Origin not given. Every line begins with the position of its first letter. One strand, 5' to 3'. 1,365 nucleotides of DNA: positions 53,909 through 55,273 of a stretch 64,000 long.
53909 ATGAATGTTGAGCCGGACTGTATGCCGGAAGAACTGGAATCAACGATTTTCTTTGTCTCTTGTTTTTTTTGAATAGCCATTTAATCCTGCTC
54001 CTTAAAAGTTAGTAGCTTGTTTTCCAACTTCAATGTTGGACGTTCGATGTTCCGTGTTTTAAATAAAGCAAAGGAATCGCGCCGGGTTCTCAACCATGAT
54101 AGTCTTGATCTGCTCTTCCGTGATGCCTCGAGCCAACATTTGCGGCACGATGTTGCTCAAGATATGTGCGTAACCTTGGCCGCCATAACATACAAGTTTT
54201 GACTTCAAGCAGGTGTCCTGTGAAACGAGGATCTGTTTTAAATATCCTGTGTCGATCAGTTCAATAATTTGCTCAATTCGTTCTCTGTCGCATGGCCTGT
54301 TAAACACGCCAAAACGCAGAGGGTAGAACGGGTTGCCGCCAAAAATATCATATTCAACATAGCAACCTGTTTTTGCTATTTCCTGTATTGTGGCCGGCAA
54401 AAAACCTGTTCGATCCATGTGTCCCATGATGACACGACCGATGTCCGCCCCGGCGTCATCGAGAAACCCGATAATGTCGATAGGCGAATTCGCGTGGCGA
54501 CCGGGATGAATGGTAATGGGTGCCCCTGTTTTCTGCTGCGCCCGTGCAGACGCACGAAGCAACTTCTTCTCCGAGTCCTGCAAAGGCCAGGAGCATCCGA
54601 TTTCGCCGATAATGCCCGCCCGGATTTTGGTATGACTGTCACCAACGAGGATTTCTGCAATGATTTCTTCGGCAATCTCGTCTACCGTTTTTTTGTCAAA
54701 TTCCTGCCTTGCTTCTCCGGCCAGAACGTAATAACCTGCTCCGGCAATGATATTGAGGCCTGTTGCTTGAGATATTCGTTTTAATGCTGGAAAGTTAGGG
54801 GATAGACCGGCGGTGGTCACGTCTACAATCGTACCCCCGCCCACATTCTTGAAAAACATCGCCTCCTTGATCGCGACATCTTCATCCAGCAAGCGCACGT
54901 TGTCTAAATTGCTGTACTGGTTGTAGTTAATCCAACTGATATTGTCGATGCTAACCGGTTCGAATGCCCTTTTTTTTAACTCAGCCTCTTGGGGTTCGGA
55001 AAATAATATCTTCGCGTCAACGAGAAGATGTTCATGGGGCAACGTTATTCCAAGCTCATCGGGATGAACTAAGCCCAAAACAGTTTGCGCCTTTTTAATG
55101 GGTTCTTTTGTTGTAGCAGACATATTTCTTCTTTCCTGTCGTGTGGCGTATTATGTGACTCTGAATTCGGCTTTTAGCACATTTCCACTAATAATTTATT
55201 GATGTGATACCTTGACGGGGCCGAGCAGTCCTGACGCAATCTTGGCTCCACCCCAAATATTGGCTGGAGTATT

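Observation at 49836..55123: Four-gene catabolic module (PTE-like hydrolase, ThDP enzyme, class IV aminotransferase, CoA-acylating semialdehyde dehydrogenase) embedded in a glycan-utilisation locus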

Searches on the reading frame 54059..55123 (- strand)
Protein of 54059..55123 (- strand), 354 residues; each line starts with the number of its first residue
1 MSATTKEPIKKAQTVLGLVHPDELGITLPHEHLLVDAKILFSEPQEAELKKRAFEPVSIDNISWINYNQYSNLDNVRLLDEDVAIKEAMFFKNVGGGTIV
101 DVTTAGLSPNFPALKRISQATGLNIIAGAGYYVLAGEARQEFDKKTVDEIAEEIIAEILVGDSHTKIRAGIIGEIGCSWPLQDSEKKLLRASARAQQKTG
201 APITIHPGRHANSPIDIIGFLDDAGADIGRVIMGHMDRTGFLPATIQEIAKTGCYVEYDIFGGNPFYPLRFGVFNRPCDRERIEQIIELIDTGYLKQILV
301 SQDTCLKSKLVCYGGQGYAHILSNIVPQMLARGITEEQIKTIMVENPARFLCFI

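Call 3: search_protein_families(library=pfam, proteins=[window:54059-55123:-])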
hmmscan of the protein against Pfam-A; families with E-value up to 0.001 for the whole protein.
window:54059-55123:- (354 aa): 1 family
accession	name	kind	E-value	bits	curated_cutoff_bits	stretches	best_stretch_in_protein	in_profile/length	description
PF02126.24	PTE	-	7.1e-78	262.5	22.4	1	19-351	1-297/298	Phosphotriesterase family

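Call 4: search_protein_families(library=ncbifam, proteins=[window:54059-55123:-])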
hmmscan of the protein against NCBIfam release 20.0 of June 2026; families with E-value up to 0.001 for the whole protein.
window:54059-55123:- (354 aa): 3 families
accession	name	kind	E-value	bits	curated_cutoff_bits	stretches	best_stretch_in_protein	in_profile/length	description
NF007373.0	PRK09875.1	equivalog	2.9e-39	135.3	486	1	72-351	24-291/292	phosphotriesterase-related protein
NF041153.1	organophos_OPH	equivalog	4.8e-19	68.7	500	1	91-352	90-359/365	organophosphate hydrolase OPH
NF045706.1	PhFuoseLconase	equivalog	2.9e-13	49.6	630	1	78-353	42-326/332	phospho-furanose lactonase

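Call 18: search_solved_structures(query=window:54059-55123:-, max_evalue=0.00001)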
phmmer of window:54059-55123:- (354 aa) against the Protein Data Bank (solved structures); distinct sequences matched with E-value up to 0.00001: 128 (the best 60 are shown).
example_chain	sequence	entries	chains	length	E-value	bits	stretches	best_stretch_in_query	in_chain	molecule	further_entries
9efa_A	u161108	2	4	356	4.8e-84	285.9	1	10-354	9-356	Phosphotriesterase-related protein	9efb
3k2g_A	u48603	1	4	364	6.5e-62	213.1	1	13-350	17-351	Resiniferatoxin-binding, phosphotriesterase-related protein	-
3rhg_A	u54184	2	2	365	2.4e-41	145.5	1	12-351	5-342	Putative phophotriesterase | Amidohydrolase Pmi1525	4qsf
4lef_C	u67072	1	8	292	9.3e-33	117.2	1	91-351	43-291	Phosphotriesterase homology protein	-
1bf6_A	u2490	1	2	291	1e-32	117.1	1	91-351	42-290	PHOSPHOTRIESTERASE HOMOLOGY PROTEIN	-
4rdy_A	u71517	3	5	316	3.1e-31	112.2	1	81-350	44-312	Parathion hydrolase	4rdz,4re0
3gth_A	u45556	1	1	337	2.9e-29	105.8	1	95-350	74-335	Organophosphorus hydrolase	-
3gtf_A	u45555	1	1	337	3.5e-29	105.5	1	95-350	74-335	Organophosphorus hydrolase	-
3gtx_A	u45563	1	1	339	4.1e-29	105.3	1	95-350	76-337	Organophosphorus hydrolase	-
3gti_A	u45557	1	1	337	4.1e-29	105.2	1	95-350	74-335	Organophosphorus hydrolase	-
3f4c_A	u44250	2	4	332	1.1e-28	103.9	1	83-350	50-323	Organophosphorus hydrolase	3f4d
4j5n_A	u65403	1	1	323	3.3e-28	102.3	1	95-350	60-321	Phosphotriesterase, putative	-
4h9v_A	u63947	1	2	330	4.4e-28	101.9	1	83-350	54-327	Phosphotriesterase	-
3tnb_A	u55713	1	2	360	5.6e-28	101.5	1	83-350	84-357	Phosphotriesterase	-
3tn4_A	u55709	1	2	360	5.7e-28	101.5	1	83-350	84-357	Phosphotriesterase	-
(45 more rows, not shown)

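Call 20: find_homologous_proteins(query=window:54059-55123:-)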
Query window:54059-55123:- (354 aa): 3495 proteins with E <= 0.001 among 7099 candidates; the best 120 are listed.
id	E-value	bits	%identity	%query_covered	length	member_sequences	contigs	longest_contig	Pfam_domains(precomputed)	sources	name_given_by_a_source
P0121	1.7e-235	799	100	100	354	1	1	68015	PF02126.26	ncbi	-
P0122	2.2e-203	693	86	100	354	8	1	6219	PF02126.26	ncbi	-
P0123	3.4e-188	643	81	100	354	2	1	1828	PF02126.26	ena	-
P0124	6.8e-187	639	80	100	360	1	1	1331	PF02126.26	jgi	jgi:phosphotriesterase-related protein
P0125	8.5e-187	639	79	100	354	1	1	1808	PF02126.26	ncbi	-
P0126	8.1e-186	635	79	100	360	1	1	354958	PF02126.26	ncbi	ncbi:MAG: aryldialkylphosphatase [Thermodesulfobacteriota bacterium]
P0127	6.5e-184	629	78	100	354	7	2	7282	PF02126.26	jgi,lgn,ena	-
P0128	1.7e-183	628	77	100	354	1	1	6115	PF02126.26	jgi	jgi:phosphotriesterase-related protein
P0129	1.5e-181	621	77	100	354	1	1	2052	PF02126.26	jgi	jgi:phosphotriesterase-related protein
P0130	3.5e-181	620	78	100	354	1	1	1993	PF02126.26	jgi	jgi:phosphotriesterase-related protein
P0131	3.2e-179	614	77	99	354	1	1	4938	PF02126.26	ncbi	-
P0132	3.3e-176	604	77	100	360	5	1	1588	PF02126.26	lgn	-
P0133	2.8e-175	601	74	100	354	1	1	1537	PF02126.26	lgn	-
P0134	3.1e-175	601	75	100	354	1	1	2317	PF02126.26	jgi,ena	-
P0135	1.2e-174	599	75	100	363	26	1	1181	PF02126.26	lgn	-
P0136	1.4e-174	598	74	100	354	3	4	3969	PF02126.26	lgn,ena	-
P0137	1.6e-174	598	76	100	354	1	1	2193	PF02126.26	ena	-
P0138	1.8e-174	598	75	100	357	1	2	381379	PF02126.26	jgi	jgi:phosphotriesterase-related protein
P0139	1.7e-172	592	74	100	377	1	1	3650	PF02126.26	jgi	jgi:phosphotriesterase-related protein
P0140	7.4e-166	570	72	98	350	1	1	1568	PF02126.26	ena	-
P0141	2.4e-164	565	73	97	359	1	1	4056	PF02126.26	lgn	-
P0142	2.6e-164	565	70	100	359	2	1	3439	PF02126.26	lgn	-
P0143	4.1e-164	564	69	100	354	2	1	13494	PF02126.26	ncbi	ncbi:MAG: phosphotriesterase family protein [Planctomycetota bacterium]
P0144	3.9e-161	554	69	100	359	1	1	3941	PF02126.26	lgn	-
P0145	4.5e-158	544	67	100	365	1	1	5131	PF02126.26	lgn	-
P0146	2.7e-157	542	68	97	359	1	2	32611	PF02126.26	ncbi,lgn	-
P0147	7.9e-157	540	70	98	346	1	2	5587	PF02126.26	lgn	-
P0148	9.1e-156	537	68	100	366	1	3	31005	PF02126.26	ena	-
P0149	1.6e-155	536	69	98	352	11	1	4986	PF02126.26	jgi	-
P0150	3.3e-155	535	68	100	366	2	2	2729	PF02126.26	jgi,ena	jgi:phosphotriesterase-related protein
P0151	4.3e-155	534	68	100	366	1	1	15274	PF02126.26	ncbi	ncbi:MAG: phosphotriesterase family protein [Terrimicrobiaceae bacterium]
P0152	6.2e-155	534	68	98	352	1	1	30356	PF02126.26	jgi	-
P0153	1.0e-154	533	68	100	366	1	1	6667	PF02126.26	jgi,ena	-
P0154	1.3e-153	529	68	100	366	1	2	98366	PF02126.26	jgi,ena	jgi:phosphotriesterase-related protein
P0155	1.4e-153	529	68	100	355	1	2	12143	PF02126.26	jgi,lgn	jgi:phosphotriesterase-related protein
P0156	1.4e-152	526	66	100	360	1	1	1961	PF02126.26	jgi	jgi:phosphotriesterase-related protein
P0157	1.9e-152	526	66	100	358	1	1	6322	PF02126.26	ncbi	-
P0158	1.9e-152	526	67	99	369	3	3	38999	PF02126.26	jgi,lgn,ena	-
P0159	4.5e-152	524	66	99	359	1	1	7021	PF02126.26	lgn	-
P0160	6.6e-152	524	66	99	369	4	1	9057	PF02126.26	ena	-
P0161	5.3e-151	521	67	96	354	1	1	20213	PF02126.26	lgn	-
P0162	1.8e-150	519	66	99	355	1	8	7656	PF02126.26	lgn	-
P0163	5.7e-150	518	67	97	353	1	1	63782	PF02126.26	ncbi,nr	ncbi:MAG: aryldialkylphosphatase [Deltaproteobacteria bacterium]|nr:aryldialkylphosphatase [Deltapro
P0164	2.9e-149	515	66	97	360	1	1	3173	PF02126.26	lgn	-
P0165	3.8e-149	515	65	100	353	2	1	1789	PF02126.26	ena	-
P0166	4.6e-149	515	67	97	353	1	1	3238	PF02126.26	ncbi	-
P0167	1.8e-147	509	65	100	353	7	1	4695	PF02126.26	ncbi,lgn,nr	ncbi:MAG: phosphotriesterase-related protein [Deltaproteobacteria bacterium]|nr:phosphotriesterase-r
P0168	2.1e-147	509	64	99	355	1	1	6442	PF02126.26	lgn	-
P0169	1.1e-146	507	65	100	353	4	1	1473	PF02126.26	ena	-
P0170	1.5e-144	500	64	99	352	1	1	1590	PF02126.26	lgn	-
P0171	4.6e-144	498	80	78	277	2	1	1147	PF02126.26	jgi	jgi:phosphotriesterase-related protein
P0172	5.3e-144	498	64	99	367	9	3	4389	PF02126.26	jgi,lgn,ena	-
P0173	7.4e-143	494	64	100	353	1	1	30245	PF02126.26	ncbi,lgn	-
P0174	7.9e-143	494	69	92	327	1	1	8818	PF02126.26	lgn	-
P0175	3.1e-142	492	63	99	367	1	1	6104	PF02126.26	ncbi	-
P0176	1.3e-141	490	63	100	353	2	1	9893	PF02126.26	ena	-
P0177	2.2e-141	489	64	97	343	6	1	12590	PF02126.26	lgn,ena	-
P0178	2.6e-141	489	61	100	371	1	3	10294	PF02126.26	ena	-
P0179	3.0e-141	489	65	97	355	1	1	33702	PF02126.26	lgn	-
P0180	6.5e-141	488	65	97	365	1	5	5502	PF02126.26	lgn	-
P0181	1.2e-140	487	66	97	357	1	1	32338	PF02126.26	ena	-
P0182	3.6e-140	485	64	97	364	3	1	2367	PF02126.26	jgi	-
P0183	2.8e-139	482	65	96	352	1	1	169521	PF02126.26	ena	-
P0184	1.5e-138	480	64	97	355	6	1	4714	PF02126.26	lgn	-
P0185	5.5e-138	478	63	97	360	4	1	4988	PF02126.26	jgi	jgi:phosphotriesterase-related protein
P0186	3.6e-137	475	61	100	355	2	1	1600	PF02126.26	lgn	-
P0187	2.2e-135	470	62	97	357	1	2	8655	PF02126.26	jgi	-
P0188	4.9e-130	452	61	96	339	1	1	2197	PF02126.26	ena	-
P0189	9.0e-130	451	59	98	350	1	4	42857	PF02126.26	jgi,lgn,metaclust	metaclust:\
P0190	1.7e-129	450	59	96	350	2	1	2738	PF02126.26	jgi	jgi:phosphotriesterase-related protein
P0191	1.7e-127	444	59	99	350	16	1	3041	PF02126.26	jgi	-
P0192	1.9e-127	444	60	97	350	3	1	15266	PF02126.26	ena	-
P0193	2.8e-127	443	58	99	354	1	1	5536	PF02126.26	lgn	-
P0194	2.9e-127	443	58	100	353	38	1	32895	PF02126.26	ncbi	-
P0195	4.7e-127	442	60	98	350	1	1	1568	PF02126.26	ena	-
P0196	5.3e-127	442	59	100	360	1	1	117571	PF02126.26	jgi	jgi:phosphotriesterase-related protein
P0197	1.1e-126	441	58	100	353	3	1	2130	PF02126.26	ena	-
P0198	1.1e-126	441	59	100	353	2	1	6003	PF02126.26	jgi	-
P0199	1.3e-126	441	61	97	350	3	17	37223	PF02126.26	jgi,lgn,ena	jgi:phosphotriesterase-related protein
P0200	1.2e-125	438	58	100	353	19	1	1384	PF02126.26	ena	-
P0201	2.7e-125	436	59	100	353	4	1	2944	PF02126.26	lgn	-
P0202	6.6e-125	435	59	97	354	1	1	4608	PF02126.26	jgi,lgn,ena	-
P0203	3.3e-124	433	67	81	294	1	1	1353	PF02126.26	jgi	jgi:phosphotriesterase-related protein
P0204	4.9e-124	432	59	97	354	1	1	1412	PF02126.26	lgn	-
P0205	1.1e-123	431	57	100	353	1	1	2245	PF02126.26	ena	-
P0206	2.2e-122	427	57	97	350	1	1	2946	PF02126.26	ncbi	-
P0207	3.2e-122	426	56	100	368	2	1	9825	PF02126.26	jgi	-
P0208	4.3e-122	426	56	95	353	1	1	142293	PF02126.26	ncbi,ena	-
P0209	9.4e-121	421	57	97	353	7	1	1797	PF02126.26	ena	-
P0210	3.1e-120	420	57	97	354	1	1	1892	PF02126.26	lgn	-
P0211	5.3e-120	419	58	100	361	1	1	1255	PF02126.26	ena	-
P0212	7.1e-120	419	56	100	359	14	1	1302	PF02126.26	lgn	-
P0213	2.5e-119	417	56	97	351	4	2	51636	PF02126.26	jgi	-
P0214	2.6e-119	417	55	100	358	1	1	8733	PF02126.26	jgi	-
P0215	4.6e-119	416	58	100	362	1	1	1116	PF02126.26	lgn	-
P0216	4.6e-119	416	56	97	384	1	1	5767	PF02126.26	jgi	jgi:phosphotriesterase-related protein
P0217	8.4e-119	415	55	98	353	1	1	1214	PF02126.26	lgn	-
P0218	1.8e-118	414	57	97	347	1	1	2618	PF02126.26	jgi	jgi:phosphotriesterase-related protein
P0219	3.2e-118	413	55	99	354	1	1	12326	PF02126.26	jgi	-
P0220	6.5e-118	412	55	99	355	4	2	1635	PF02126.26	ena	-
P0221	7.0e-118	412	55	99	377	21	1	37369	PF02126.26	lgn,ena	-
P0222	7.1e-118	412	56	100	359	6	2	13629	PF02126.26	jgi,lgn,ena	-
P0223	7.8e-118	412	56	96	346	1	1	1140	PF02126.26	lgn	-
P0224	8.3e-118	412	56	100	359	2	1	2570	PF02126.26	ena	-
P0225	9.9e-118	412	56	99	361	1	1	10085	PF02126.26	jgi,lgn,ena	-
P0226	1.1e-117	411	56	98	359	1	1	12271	PF02126.26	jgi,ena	-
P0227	1.4e-117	411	55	97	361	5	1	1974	PF02126.26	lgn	-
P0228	1.9e-116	407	54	98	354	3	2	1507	PF02126.26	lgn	-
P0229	2.0e-116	407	56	100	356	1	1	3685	PF02126.26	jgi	-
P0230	4.8e-116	406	56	100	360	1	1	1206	PF02126.26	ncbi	-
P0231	2.1e-115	404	55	97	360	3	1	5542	PF02126.26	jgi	-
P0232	6.3e-115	402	56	100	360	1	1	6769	PF02126.26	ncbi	-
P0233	6.5e-115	402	55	100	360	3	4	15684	PF02126.26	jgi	-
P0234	6.9e-115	402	53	99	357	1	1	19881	PF02126.26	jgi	jgi:phosphotriesterase-related protein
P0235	6.4e-114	399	54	100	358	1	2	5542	PF02126.26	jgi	-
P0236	7.4e-114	399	53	97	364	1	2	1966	PF02126.26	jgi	-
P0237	1.3e-113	398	53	97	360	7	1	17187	PF02126.26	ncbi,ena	-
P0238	2.8e-113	397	55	97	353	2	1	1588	PF02126.26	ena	-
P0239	3.6e-113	397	53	97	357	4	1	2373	PF02126.26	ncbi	-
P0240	3.9e-113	396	54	97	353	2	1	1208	PF02126.26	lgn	-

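Call 22: find_related_loci(query=A1, collection=genome_contigs, flank=10000)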
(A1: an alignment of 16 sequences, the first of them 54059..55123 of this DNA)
Query A1 (354 aa) in genome_contigs; peptide patterns used: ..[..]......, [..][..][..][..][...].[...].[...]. (x = any residue, [..] = any of these).
600 stretches matched a pattern (row limit reached: there are more); 588 encode a relative of the query (tblastn E <= 1e-3); the best 80 are kept; 80 distinct loci.
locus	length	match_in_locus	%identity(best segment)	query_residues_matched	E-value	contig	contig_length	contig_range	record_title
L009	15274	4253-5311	68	2-354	3e-155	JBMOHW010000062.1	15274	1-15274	MAG: Terrimicrobiaceae bacterium isolate Deming_bin.375 contig10766, whole genome shotgun sequence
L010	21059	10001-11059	68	2-354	3e-166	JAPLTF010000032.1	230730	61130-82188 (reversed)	MAG: Verrucomicrobia bacterium isolate LacPavin_0818_WC55_MAG_61_14 LacPavin_0818_WC55_scaffold_852540, whole genome sho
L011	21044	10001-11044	60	5-353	2e-134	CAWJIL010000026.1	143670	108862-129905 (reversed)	MAG: uncultured delta proteobacterium isolate MFD03804.bin.1.170 genome assembly, contig: contig_9563, whole genome shot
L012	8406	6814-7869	55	1-352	9e-125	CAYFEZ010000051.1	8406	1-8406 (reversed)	MAG TPA_asm: uncultured Dehalococcoidales bacterium isolate ERP003628_co1_197 genome assembly, contig: NODE_6405_length_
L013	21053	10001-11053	51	12-354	7e-116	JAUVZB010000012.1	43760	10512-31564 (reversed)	MAG: Dehalococcoidia bacterium isolate CSMAG_1257 CSMAG_1257_k141_980883_length_43760_cov_30.9697, whole genome shotgun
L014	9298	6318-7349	53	11-354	2e-114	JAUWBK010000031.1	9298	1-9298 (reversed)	MAG: Dehalococcoidia bacterium isolate CSMAG_1318 CSMAG_1318_k141_654689_length_9298_cov_28.9327, whole genome shotgun s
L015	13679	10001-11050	51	7-354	1e-113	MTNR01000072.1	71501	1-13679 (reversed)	MAG: Dehalococcoides sp. JdFR-56 JGI24020J35080_1000159, whole genome shotgun sequence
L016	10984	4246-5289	53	7-354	1e-113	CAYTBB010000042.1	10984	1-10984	MAG TPA_asm: uncultured Dehalococcoidales bacterium isolate SRP068000_co3_435 genome assembly, contig: NODE_7995_length_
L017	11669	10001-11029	49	11-354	1e-112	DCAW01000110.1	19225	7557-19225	MAG TPA_asm: Dehalococcoidia bacterium UBA1123 UBA1123_contig_3410, whole genome shotgun sequence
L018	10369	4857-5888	51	11-353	2e-112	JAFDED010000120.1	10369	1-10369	MAG: Deltaproteobacteria bacterium isolate Meg19_1012_Bin_441 Meg19_1012_Bin_441_scaffold_22434, whole genome shotgun se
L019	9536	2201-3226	52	11-354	3e-112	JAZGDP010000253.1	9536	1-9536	MAG: Dehalococcoidia bacterium isolate SCS3bin.46 SCS3bin.46_253, whole genome shotgun sequence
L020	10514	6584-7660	49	4-354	2e-109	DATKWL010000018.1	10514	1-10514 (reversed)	MAG TPA_asm: Dehalococcoidia bacterium isolate SMAG_U14162 k141_3111189, whole genome shotgun sequence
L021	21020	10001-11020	50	12-353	2e-109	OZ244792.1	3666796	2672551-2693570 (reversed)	MAG: Dehalococcoidia bacterium isolate ad4dcc4a-e611-4ae4-9ebb-ef3820abf337 genome assembly, chromosome: 1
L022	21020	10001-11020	49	12-353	1e-109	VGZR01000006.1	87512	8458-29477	MAG: SAR202 cluster bacterium isolate K_Offshore_120m_m2_146 K_Offshore_120m_m2_146_Ga0194131_10000243, whole genome sho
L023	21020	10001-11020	50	12-353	3e-109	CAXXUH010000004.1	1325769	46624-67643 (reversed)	MAG: Dehalococcoidia bacterium isolate 8dfcd61c-6008-4d0e-aef3-db511af9be87 genome assembly, contig: contig_4, whole gen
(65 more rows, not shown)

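Call 26: search_protein_families(library=pfam, proteins=[L010:2668-6495:+, L010:6488-7321:+, L010:7502-9061:+, L010:12801-14111:+, L010:12893-16111:+, L010:16116-16889:+, L010:16702-17769:+, L010:17782-19062:+, L010:19115-20392:+, L010:34-1326:+])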
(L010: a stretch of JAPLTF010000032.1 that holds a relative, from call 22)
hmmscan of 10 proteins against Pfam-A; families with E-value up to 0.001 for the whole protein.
L010:2668-6495:+ (1275 aa): 0 families

L010:6488-7321:+ (277 aa): 0 families

L010:7502-9061:+ (519 aa): 1 family
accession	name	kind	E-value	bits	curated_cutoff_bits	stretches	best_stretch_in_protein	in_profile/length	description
PF00171.27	Aldedh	-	6.9e-141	470.4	23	1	46-503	8-460/461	Aldehyde dehydrogenase family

L010:12801-14111:+ (436 aa): 2 families
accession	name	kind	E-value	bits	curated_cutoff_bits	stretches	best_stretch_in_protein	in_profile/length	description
PF02056.22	Glyco_hydro_4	-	5.8e-38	130.7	23.2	1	2-183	1-182/183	Family 4 glycosyl hydrolase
PF11975.13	Glyco_hydro_4C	-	1.2e-35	123.9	24.1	1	193-406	1-210/211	Family 4 glycosyl hydrolase C-terminal domain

L010:12893-16111:+ (1072 aa): 1 family
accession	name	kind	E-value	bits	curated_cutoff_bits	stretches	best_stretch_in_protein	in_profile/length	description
PF05448.18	AXE1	-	1.5e-05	24.4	21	1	530-648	80-203/321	Acetyl xylan esterase (AXE1)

L010:16116-16889:+ (257 aa): 5 families
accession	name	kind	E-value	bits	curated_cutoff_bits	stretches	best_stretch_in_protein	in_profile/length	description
PF20434.5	BD-FAE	-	6.1e-22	78.6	26.8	1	23-209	6-212/215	BD-FAE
PF07859.19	Abhydrolase_3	-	5.6e-17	62.7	25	1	33-232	1-209/210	alpha/beta hydrolase fold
PF12146.15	Hydrolase_4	-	2.2e-05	24.3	27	1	30-168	4-136/239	Serine aminopeptidase, S33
PF12697.13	Abhydrolase_6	-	3.3e-05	25.1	26.3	1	33-185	1-133/217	Alpha/beta hydrolase family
PF00326.27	Peptidase_S9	-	0.00046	20.2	22.6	0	77-254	43-209/213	Prolyl oligopeptidase family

L010:16702-17769:+ (355 aa): 1 family
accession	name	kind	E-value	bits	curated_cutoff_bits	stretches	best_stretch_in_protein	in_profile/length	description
PF02585.22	PIG-L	-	1.2e-12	48.9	28.2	1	81-243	1-128/129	GlcNAc-PI de-N-acetylase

L010:17782-19062:+ (426 aa): 3 families
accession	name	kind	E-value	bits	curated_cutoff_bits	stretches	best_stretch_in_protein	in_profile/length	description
PF22422.2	MGH1-like_GH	-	4.8e-29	102.5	27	1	52-401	5-353/356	Mannosylglycerate hydrolase MGH1-like glycoside hydrolase domain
PF01204.24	Trehalase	-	6.2e-15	55.5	21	1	177-391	303-479/512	Trehalase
PF03200.22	Glyco_hydro_63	-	1.2e-09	38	22.4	1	182-407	253-485/492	Glycosyl hydrolase family 63 C-terminal domain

L010:19115-20392:+ (425 aa): 3 families
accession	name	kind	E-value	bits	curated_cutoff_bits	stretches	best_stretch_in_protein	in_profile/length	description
PF22422.2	MGH1-like_GH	-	3.3e-32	112.9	27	1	51-400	5-353/356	Mannosylglycerate hydrolase MGH1-like glycoside hydrolase domain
PF03200.22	Glyco_hydro_63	-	3.9e-16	59.4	22.4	1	181-406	253-485/492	Glycosyl hydrolase family 63 C-terminal domain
PF01204.24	Trehalase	-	4.9e-15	55.8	21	1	179-391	306-480/512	Trehalase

L010:34-1326:+ (430 aa): 0 families
